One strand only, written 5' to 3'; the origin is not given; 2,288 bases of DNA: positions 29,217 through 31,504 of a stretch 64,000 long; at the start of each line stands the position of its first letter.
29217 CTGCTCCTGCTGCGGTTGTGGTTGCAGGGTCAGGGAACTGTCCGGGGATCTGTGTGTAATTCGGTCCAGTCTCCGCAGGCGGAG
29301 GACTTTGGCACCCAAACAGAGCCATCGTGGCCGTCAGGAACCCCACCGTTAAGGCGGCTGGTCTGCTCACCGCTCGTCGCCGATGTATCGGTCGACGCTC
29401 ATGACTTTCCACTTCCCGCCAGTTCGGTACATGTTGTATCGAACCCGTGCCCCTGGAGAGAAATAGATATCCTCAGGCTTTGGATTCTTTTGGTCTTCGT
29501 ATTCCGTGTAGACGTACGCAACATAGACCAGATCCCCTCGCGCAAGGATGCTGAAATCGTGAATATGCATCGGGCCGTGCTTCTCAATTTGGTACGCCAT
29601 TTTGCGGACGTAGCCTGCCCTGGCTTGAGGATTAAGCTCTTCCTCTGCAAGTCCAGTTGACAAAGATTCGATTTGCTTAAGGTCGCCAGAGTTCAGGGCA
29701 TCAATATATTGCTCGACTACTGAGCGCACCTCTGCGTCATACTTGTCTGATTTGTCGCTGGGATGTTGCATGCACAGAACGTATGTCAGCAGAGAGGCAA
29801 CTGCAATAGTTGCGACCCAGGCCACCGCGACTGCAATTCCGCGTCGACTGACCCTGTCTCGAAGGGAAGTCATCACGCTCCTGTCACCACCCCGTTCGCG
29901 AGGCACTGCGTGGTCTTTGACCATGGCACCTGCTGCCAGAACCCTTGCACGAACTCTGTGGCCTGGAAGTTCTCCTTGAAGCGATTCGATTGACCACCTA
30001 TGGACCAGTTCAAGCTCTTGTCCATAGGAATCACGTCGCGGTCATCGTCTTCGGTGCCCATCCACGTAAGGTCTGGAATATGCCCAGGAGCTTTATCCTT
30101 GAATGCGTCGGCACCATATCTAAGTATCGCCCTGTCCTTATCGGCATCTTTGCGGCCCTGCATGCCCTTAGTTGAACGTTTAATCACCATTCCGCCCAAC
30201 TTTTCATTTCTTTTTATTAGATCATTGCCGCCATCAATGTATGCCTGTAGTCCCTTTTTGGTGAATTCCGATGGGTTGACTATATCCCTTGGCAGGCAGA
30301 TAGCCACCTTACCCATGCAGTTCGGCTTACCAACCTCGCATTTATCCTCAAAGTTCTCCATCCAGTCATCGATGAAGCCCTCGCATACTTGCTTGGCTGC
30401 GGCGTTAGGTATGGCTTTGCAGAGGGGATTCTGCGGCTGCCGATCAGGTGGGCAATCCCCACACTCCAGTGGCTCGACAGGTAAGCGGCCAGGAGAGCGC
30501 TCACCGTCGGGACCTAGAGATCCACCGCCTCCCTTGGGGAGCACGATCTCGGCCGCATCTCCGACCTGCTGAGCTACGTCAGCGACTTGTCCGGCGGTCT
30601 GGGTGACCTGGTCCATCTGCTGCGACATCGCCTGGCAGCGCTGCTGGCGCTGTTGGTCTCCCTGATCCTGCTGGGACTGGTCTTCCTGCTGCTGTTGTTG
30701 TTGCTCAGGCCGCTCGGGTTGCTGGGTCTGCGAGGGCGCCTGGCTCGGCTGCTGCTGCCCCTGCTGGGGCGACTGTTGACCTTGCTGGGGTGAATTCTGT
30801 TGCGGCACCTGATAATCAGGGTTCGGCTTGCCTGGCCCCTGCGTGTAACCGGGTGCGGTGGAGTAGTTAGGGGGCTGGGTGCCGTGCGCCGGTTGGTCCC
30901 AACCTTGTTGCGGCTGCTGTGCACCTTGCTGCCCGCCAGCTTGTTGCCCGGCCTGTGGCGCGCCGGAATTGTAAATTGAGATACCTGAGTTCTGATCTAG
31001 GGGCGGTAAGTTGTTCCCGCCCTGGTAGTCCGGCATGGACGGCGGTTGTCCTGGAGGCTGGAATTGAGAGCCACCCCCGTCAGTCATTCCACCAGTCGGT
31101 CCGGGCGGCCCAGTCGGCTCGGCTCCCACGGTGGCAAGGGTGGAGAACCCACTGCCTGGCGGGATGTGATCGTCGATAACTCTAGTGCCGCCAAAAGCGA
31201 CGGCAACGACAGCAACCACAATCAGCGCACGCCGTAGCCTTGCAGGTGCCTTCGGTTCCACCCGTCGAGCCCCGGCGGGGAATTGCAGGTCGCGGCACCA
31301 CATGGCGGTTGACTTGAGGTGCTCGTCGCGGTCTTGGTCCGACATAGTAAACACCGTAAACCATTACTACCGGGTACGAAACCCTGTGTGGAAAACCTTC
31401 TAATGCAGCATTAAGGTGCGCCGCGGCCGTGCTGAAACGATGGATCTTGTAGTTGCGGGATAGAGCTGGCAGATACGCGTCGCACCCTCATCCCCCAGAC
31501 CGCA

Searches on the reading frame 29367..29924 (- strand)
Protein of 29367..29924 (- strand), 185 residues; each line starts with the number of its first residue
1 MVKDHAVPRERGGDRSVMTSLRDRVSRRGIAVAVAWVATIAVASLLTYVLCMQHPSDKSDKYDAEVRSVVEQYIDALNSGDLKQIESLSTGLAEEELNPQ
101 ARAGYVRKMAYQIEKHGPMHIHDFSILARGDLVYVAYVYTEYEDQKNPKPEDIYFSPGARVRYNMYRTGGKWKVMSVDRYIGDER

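Call 4: search_protein_families(library=pfam, proteins=[window:29367-29924:-], max_evalue=0.1)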
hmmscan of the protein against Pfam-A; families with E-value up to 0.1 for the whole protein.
window:29367-29924:- (185 aa): 3 families
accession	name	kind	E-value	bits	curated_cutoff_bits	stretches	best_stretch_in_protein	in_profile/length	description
PF14534.12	DUF4440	-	0.0018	19.1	25.2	1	66-173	1-106/107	Domain of unknown function (DUF4440)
PF14805.11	THDPS_N_2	-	0.045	14.3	25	1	60-87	19-46/67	Tetrahydrodipicolinate N-succinyltransferase N-terminal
PF16156.12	DUF4864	-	0.046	14.4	27.1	0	62-108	4-51/117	Domain of unknown function (DUF4864)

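Call 14: search_protein_families(library=phrogs, proteins=[window:29367-29876:-], max_evalue=0.1)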
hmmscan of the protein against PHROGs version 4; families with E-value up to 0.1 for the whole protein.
window:29367-29876:- (169 aa): 1 family
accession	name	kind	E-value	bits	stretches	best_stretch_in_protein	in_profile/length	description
phrog_29120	-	unknown function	1e-86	290.4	1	1-167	3-171/173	-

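Call 15: search_protein_families(library=ncbifam, proteins=[window:29367-29876:-], max_evalue=0.1)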
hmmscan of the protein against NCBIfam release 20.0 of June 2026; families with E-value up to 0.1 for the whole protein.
window:29367-29876:- (169 aa): 2 families
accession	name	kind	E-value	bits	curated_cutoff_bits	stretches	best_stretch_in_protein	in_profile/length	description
NF051431.1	Rv0361_Cterm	subfamily_domain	4.8e-08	33.3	37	1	11-158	2-138/140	Rv0361 family membrane protein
NF008100.0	PRK10845.1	equivalog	0.0041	17.3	264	1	2-35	52-85/162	colicin V production protein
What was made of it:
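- On NTF2-fold immunity proteins (Imm-NTF2) / Rv0361 family: Rv0361_Cterm at 33.3 bits against a cutoff of 37 (call 15).
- Checked: It has an N-terminal TM helix and weak NTF2-like matches: DUF4440 at E 1.8e-3 and NCBIfam Rv0361_Cterm at E 4.8e-8 (calls 4, 15).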

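Call 55: search_dna_similar(query=window:29370-29876:-, collection=phages, mode=protein, max_rows=30, max_evalue=0.001)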
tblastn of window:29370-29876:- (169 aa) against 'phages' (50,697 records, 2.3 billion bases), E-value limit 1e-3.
Records with a match: 5; places in all: 5; records where one place covers at least 80% of the query: 3.
Best place of each record, by identity: 95-99% 1; 80-90% 1; 60-80% 1; <60% 2.
By first word of the organism name: Mycobacterium 5.
By host as written in the record: Mycobacterium abscessus GD43A 1; Mycobacterium abscessus GD79 1; Mycobacterium abscessus T46 1; Mycobacterium abscessus T48 1; Mycobacterium abscessus T36 1.
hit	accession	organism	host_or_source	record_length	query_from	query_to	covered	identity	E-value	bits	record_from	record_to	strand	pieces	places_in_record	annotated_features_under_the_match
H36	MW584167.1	Mycobacterium phage prophiGD43A-5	Mycobacterium abscessus GD43A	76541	1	169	100%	98.2%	3e-99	318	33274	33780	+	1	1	64: hypothetical protein | 63: hypothetical protein | 65: hypothetical protein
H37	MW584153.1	Mycobacterium phage prophi79-1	Mycobacterium abscessus GD79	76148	1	169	100%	89.3%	2e-91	296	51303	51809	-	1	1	70: hypothetical protein | 71: hypothetical protein | 69: hypothetical protein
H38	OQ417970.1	Mycobacterium phage prophiT46-2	Mycobacterium abscessus T46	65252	28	169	84%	71.8%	5e-66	223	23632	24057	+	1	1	47: hypothetical protein | 48: lipoprotein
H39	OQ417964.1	Mycobacterium phage prophiT48-1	Mycobacterium abscessus T48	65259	31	165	80%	38.1%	2e-26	109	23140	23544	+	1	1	45: oxidoreductase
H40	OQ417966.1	Mycobacterium phage prophiT36-1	Mycobacterium abscessus T36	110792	31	165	80%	38.1%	2e-26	109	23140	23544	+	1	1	45: oxidoreductase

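Call 108: search_protein_families(library=padloc, proteins=[window:29367-29876:-], max_evalue=0.01)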
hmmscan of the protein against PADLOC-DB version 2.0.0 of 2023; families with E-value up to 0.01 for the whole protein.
window:29367-29876:- (169 aa): 0 families

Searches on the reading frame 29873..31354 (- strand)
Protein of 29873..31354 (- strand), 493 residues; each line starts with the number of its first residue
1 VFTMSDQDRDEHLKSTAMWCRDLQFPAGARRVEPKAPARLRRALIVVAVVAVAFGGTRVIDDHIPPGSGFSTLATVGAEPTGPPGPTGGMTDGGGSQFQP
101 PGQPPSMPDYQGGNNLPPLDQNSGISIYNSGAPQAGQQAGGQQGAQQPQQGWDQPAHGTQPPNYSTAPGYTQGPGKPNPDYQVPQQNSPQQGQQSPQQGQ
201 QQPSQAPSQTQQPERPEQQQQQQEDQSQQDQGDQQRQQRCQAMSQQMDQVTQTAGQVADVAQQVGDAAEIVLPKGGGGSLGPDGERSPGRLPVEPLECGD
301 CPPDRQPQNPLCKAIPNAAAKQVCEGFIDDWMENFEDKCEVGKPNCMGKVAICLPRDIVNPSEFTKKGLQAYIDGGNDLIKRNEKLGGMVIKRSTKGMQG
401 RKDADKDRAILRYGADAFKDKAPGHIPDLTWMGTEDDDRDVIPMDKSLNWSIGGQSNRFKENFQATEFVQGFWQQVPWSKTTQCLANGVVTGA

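Call 4: search_protein_families(library=pfam, proteins=[window:29873-31354:-], max_evalue=0.1)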
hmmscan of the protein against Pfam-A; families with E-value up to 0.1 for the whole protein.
window:29873-31354:- (493 aa): 0 families

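Call 14: search_protein_families(library=phrogs, proteins=[window:29873-31354:-], max_evalue=0.1)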
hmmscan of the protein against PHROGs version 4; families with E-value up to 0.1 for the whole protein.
window:29873-31354:- (493 aa): 2 families
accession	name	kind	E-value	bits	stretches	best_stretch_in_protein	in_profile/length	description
phrog_30921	-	unknown function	2.2e-247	822.5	1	7-490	4-488/489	-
phrog_35557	-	unknown function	5.2e-75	253.9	1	36-219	9-189/368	-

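Call 15: search_protein_families(library=ncbifam, proteins=[window:29873-31354:-], max_evalue=0.1)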
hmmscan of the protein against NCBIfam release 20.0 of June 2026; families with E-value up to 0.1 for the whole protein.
window:29873-31354:- (493 aa): 0 families
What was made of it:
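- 29873..31354 (-): Effector gene, 493 aa (GTG 31354; alternative ATG 31345): cytoplasmic N-terminus, TM anchor, Q/P/G trunk, junction, Cys-rich nuclease-like C-terminal domain. No Pfam or NCBIfam match (calls 4, 15).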

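Call 16: search_solved_structures(query=A1, max_evalue=10)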
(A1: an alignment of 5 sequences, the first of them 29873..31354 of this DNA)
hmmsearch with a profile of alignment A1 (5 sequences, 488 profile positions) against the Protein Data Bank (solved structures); distinct sequences matched with E-value up to 10: 8.
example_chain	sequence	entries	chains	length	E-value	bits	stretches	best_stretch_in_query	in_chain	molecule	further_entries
8pwu_B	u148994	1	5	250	0.26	13.2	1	34-125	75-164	monoclonal antibody MAD10-255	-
1r0u_A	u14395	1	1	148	0.71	11.7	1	361-430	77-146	protein ywiB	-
8sow_C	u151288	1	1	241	0.82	11.5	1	64-108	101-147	F10 single chain fragment variable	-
7ua8_H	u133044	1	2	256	0.83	11.5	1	64-128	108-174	230Al-20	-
8soz_C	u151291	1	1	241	1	11.2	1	64-108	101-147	602 single chain fragment variable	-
6pil_A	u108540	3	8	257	1.9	10.3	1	70-137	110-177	scFv-M204 antibody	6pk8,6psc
8kde_1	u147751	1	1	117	2.3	10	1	34-109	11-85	Photosystem II repair factor 2 (PRF2)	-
9itj_U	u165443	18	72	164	5.4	8.8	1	179-253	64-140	ATP synthase subunit b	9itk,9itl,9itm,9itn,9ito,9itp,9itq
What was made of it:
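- Tried and rejected: The profile of the full-length protein against PDB sequences gave only low-complexity noise (call 16).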

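Call 108: search_protein_families(library=padloc, proteins=[window:29873-31354:-], max_evalue=0.01)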
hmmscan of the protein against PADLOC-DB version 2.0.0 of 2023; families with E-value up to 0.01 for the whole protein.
window:29873-31354:- (493 aa): 0 families
